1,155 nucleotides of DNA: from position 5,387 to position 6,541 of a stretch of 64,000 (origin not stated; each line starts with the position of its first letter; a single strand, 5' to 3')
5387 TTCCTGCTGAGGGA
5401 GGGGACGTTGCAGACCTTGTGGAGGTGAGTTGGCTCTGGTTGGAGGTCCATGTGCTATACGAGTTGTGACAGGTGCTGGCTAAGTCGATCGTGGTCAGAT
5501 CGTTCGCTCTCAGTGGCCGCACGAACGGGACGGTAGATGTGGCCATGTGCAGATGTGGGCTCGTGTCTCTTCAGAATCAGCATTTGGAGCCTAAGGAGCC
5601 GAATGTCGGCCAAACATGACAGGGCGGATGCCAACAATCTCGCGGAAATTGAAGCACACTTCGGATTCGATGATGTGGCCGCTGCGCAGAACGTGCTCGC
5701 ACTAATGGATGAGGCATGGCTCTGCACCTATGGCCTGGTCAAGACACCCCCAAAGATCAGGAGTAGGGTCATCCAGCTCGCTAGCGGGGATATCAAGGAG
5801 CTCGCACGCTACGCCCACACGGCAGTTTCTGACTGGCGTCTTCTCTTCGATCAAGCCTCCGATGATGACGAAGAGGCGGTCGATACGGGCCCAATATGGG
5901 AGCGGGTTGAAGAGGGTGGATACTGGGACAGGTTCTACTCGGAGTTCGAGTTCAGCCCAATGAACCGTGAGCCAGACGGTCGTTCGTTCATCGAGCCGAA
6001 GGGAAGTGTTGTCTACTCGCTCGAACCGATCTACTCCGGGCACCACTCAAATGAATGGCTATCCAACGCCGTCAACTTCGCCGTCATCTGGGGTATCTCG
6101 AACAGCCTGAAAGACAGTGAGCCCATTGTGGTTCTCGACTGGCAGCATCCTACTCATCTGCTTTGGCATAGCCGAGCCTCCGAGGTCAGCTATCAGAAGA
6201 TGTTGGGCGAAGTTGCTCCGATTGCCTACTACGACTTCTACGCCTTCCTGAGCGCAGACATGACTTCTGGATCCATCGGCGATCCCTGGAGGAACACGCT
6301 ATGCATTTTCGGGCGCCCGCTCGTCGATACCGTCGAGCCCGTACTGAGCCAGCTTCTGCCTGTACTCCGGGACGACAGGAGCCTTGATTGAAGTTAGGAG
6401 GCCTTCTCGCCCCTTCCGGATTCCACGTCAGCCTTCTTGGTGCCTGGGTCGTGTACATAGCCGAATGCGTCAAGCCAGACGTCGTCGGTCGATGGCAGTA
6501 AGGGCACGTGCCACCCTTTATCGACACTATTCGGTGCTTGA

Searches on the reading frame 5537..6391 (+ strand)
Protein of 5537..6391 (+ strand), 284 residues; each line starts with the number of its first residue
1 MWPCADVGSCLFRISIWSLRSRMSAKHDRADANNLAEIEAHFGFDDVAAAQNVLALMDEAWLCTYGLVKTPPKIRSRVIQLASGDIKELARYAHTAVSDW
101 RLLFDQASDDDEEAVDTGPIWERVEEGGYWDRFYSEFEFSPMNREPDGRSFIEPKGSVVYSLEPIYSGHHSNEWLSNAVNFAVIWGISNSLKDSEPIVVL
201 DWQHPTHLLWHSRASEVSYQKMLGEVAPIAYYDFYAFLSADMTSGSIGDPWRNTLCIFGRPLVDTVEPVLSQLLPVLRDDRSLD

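Call 17: search_protein_families(library=pfam, proteins=[window:5537-6391:+], max_evalue=0.001)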
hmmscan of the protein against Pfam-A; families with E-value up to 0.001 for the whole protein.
window:5537-6391:+ (284 aa): 1 family
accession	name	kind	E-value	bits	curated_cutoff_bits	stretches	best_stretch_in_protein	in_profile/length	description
PF10898.13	DUF2716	-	1.3e-23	84.3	24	1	125-263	6-141/141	Protein of unknown function (DUF2716)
